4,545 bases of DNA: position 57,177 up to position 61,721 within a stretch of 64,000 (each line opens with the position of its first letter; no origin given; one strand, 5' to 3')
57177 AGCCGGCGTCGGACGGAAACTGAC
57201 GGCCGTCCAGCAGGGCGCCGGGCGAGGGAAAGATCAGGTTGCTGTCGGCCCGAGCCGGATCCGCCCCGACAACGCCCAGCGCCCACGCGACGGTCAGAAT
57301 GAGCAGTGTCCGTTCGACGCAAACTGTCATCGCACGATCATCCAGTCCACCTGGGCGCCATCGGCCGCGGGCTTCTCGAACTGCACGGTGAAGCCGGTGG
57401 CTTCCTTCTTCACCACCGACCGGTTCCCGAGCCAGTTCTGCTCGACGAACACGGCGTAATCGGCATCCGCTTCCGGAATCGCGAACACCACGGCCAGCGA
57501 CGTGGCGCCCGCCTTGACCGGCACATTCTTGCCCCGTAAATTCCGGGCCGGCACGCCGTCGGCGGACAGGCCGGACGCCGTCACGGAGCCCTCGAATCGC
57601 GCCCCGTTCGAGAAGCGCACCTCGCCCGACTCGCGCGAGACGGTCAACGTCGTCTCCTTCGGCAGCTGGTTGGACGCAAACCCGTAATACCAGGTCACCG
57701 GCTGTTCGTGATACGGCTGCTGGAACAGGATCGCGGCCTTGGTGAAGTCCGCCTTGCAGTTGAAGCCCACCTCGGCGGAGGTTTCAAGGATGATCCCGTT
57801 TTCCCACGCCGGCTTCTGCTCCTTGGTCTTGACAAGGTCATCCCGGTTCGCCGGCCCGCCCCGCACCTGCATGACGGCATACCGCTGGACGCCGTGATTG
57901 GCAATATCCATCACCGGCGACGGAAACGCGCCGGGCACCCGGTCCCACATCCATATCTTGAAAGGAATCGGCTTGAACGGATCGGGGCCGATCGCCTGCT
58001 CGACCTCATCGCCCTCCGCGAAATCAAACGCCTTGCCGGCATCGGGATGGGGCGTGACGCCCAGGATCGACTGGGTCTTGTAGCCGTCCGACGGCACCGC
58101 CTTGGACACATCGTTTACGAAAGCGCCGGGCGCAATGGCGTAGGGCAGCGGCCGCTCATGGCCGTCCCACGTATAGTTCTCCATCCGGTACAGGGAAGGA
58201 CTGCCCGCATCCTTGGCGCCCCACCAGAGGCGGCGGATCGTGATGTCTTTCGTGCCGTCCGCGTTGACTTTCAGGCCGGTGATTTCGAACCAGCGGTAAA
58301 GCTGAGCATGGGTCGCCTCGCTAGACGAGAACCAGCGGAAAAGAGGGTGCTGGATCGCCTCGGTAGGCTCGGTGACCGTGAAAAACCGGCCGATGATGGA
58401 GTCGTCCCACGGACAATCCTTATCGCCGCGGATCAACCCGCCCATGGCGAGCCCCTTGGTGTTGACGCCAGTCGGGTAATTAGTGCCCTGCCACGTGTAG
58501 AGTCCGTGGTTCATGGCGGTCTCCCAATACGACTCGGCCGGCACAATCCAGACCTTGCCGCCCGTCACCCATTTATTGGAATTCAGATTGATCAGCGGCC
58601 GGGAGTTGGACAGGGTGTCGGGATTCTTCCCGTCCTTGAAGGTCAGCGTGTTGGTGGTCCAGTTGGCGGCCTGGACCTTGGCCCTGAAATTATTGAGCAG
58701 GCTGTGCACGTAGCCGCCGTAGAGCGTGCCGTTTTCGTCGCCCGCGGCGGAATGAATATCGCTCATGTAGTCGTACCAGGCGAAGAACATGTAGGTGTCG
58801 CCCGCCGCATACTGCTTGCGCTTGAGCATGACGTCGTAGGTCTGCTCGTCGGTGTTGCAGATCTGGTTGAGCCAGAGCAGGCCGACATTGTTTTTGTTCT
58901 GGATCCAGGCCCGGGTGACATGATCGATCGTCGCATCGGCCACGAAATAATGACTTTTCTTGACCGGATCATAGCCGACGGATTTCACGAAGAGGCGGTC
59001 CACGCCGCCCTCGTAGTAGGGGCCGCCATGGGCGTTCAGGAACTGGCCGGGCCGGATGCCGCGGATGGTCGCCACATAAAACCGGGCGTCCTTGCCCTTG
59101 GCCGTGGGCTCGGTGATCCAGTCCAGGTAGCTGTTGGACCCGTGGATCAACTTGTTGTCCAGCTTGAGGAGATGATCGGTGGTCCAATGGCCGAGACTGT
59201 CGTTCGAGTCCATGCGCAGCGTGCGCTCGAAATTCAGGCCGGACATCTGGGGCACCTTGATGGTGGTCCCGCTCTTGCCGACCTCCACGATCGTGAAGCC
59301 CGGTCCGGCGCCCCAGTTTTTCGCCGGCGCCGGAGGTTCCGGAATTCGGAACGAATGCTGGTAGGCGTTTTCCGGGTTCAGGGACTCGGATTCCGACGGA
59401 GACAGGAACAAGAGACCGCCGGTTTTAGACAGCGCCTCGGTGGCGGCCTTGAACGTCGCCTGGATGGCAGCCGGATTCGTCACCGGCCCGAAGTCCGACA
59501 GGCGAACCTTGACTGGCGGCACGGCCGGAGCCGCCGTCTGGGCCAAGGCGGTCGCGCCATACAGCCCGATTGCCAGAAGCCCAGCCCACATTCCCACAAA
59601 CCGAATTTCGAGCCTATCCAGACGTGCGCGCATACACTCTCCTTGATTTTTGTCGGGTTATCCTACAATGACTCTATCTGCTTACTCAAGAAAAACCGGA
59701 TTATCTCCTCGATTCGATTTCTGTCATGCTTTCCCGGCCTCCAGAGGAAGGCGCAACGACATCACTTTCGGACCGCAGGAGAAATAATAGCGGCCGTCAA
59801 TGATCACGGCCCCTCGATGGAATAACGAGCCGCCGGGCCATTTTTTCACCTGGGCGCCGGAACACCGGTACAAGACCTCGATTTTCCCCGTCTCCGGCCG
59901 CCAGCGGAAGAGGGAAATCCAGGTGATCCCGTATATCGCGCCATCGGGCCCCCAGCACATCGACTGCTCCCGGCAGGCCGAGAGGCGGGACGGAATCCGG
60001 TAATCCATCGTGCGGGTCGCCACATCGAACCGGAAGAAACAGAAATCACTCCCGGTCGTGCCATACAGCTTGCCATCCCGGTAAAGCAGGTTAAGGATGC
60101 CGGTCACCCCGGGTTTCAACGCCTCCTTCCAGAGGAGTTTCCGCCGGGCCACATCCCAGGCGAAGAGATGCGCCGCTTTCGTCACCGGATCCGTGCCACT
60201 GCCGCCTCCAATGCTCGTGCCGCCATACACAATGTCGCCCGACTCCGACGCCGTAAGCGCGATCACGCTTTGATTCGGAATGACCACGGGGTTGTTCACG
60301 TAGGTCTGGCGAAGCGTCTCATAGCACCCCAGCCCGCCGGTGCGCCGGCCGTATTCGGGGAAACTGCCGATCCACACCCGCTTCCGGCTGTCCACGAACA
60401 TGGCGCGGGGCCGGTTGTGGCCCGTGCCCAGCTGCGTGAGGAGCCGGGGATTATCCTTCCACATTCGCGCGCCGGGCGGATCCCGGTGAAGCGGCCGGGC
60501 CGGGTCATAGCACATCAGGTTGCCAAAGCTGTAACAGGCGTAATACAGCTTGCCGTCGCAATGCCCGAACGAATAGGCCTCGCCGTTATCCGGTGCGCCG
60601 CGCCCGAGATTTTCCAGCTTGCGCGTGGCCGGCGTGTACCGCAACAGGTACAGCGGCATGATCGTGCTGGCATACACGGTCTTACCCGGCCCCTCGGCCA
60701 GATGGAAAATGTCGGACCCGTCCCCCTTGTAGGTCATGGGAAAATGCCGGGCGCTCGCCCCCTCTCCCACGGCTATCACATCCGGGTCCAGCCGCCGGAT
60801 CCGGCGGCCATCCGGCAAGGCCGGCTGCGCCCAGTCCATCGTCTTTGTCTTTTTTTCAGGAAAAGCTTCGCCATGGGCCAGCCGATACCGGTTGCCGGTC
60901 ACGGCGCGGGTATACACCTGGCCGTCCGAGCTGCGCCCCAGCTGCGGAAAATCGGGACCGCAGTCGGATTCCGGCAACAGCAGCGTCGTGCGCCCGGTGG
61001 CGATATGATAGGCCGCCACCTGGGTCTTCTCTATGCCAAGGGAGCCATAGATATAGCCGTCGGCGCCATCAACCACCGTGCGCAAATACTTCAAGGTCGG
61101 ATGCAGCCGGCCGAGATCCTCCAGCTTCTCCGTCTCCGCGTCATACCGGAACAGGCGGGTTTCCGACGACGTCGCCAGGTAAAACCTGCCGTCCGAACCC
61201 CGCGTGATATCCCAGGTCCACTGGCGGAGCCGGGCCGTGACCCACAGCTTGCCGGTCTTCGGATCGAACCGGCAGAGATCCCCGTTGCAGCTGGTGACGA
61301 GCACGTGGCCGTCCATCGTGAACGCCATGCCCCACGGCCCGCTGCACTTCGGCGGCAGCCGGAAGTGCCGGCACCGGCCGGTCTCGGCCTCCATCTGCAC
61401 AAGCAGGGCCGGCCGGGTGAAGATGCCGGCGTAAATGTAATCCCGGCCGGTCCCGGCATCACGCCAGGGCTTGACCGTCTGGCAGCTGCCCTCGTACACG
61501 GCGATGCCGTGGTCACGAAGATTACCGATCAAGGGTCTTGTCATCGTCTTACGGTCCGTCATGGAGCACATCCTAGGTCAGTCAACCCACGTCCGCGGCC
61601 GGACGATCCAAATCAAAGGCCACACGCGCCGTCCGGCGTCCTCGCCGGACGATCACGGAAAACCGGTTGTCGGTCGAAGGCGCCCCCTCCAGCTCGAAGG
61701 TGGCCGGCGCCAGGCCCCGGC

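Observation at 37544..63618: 26-kb LacI-headed single-strand locus built mostly of unassignable glycan-active-looking proteins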

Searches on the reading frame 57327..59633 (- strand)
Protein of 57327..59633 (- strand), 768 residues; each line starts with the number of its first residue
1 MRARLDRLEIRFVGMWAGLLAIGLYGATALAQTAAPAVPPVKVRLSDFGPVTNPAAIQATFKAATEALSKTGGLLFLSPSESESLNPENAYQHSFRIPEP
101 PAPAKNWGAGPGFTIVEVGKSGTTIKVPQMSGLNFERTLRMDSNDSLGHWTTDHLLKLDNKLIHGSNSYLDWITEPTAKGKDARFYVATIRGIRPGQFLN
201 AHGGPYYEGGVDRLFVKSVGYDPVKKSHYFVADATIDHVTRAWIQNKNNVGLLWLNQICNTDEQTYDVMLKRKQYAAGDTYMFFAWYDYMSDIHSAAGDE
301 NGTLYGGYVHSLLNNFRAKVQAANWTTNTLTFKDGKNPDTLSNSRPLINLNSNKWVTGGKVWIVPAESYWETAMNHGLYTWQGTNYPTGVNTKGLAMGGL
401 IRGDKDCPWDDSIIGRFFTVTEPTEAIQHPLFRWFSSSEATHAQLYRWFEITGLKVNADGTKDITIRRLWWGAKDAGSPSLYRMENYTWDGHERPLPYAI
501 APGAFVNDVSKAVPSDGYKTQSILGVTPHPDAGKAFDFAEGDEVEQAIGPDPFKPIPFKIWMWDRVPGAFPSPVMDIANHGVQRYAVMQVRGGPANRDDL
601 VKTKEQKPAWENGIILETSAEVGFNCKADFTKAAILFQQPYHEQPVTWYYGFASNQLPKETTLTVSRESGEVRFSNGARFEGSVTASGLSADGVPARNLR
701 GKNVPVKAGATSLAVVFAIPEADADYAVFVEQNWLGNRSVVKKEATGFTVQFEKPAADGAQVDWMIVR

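Call 5: search_protein_families(library=pfam, proteins=[window:57327-59633:-], max_evalue=0.01)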
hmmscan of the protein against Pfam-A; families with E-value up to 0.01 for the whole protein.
window:57327-59633:- (768 aa): 0 families

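Call 8: search_protein_families(library=ncbifam, proteins=[window:57327-59633:-], max_evalue=0.01)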
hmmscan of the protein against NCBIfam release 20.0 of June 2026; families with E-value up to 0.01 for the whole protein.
window:57327-59633:- (768 aa): 0 families

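Call 12: search_solved_structures(query=window:57327-59633:-, max_evalue=1)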
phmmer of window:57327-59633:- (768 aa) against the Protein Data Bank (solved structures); distinct sequences matched with E-value up to 1: 0.
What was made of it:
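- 57327..59633 (-): g03: 768-aa secreted member of the unassigned '767-aa family' (g03-type subfamily). No Pfam, NCBIfam or PDB hit (calls 5, 8, 12).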

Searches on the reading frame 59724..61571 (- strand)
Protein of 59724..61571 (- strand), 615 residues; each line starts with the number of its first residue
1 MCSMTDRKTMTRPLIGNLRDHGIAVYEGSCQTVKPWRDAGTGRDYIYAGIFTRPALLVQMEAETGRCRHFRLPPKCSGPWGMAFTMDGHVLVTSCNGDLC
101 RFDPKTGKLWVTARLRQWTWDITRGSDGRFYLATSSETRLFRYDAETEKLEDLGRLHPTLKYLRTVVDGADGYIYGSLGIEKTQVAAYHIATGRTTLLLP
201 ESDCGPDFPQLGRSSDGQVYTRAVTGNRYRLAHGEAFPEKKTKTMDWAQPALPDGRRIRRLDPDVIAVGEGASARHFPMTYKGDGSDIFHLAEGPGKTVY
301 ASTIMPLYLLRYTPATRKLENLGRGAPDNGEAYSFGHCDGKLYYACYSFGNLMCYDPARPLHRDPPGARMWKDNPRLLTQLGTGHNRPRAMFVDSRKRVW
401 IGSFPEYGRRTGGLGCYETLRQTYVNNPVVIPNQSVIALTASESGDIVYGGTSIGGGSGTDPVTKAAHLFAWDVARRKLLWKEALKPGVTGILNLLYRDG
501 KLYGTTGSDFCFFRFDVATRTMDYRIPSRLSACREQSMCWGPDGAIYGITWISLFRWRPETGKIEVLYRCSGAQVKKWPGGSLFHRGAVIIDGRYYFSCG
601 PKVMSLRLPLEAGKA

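Call 5: search_protein_families(library=pfam, proteins=[window:59724-61571:-], max_evalue=0.01)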
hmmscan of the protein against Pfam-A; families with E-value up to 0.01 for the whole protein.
window:59724-61571:- (615 aa): 4 families
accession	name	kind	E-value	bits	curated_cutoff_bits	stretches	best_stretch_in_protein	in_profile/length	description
PF13360.13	PQQ_2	-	3.5e-07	30.5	27.6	1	80-147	27-92/233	Outer membrane protein assembly factor BamB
PF21959.2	DUF6923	-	7.2e-05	23.1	27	0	125-196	95-165/234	Repeat of unknown function (DUF6923)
PF13964.12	Kelch_6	-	0.0029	18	25.3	0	85-115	9-46/50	Kelch motif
PF07995.17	GSDH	-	0.0077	16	25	0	78-104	3-29/332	Glucose / Sorbosone dehydrogenase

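Call 8: search_protein_families(library=ncbifam, proteins=[window:59724-61571:-], max_evalue=0.01)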
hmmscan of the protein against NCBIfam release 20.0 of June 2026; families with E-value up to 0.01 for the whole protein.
window:59724-61571:- (615 aa): 1 family
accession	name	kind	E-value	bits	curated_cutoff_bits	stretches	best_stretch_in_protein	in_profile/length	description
TIGR02604.1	Piru_Ver_Nterm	subfamily_domain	0.0091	15.4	122.2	0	95-145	162-212/367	PVC-type heme-binding CxxCH protein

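Call 69: search_protein_families(library=pfam, proteins=[window:59724-61571:-], max_evalue=1)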
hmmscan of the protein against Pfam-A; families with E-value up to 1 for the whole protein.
window:59724-61571:- (615 aa): 7 families
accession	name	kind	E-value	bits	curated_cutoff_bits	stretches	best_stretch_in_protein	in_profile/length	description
PF13360.13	PQQ_2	-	3.5e-07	30.5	27.6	1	80-147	27-92/233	Outer membrane protein assembly factor BamB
PF21959.2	DUF6923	-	7.2e-05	23.1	27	0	125-196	95-165/234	Repeat of unknown function (DUF6923)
PF13964.12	Kelch_6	-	0.0029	18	25.3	0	85-115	9-46/50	Kelch motif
PF07995.17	GSDH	-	0.0077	16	25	1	78-104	3-29/332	Glucose / Sorbosone dehydrogenase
PF07494.17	Reg_prop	-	0.018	15.6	20.4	1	385-403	4-22/24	Two component regulator propeller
PF24684.1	Vgb_lyase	-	0.031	13.5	50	1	63-137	83-159/290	Virginiamycin B lyase family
PF08450.18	SGL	-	0.096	12.7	26.3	0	59-130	26-93/246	SMP-30/Gluconolactonase/LRE-like region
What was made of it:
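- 59724..61571 (-): g02: 615-aa beta-propeller protein with no signal peptide and unknown function. PQQ_2 30.5 bits against 27.6, plus weak Kelch, GSDH and SGL hits (calls 5, 69).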
